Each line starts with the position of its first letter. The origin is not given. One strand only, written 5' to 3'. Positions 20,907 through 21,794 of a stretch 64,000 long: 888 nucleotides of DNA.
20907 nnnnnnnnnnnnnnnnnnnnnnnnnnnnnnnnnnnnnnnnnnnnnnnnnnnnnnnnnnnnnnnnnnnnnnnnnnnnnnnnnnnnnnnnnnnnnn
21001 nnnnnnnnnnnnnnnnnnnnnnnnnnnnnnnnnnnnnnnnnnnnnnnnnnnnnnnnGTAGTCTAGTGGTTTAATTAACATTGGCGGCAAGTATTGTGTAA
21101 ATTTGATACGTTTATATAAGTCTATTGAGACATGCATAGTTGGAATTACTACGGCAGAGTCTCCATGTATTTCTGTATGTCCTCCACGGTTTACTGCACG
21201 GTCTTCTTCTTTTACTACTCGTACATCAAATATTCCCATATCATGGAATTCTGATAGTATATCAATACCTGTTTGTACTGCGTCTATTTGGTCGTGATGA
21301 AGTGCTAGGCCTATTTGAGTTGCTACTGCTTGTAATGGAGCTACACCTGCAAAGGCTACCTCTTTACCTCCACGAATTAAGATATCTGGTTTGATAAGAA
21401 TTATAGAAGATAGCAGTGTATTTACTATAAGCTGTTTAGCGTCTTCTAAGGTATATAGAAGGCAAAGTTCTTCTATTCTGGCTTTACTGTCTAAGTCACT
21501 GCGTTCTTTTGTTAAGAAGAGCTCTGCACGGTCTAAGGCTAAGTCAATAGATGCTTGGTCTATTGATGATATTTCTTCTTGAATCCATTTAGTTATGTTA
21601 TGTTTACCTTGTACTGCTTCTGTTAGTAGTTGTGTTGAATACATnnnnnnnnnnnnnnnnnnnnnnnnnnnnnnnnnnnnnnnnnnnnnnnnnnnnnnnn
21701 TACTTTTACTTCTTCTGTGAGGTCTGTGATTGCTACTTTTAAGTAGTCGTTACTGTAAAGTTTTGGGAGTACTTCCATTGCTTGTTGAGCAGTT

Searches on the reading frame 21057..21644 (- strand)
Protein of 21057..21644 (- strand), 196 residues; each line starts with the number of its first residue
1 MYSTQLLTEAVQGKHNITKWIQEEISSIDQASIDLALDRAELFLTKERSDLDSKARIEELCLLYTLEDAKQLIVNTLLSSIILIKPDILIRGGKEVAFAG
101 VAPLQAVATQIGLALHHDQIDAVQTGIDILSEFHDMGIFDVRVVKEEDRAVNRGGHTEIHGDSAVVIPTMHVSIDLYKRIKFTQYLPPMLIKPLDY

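Call 10: search_protein_families(library=pfam, proteins=[window:21057-21644:-], max_evalue=1)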
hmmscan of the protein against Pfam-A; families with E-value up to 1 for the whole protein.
seq(196 aa): 1 family
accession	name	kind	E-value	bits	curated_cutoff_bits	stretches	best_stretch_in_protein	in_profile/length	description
PF24745.1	DUF7693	-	0.064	13.9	27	1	5-56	9-60/99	Domain of unknown function (DUF7693)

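Call 11: search_protein_families(library=phrogs, proteins=[window:21057-21644:-], max_evalue=0.01)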
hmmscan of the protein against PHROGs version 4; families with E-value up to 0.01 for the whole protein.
seq(196 aa): 1 family
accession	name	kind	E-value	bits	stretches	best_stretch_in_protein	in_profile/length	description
phrog_2166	-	DNA, RNA and nucleotide metabolism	1.2e-07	32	1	2-194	19-181/505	N4-like RNA polymerase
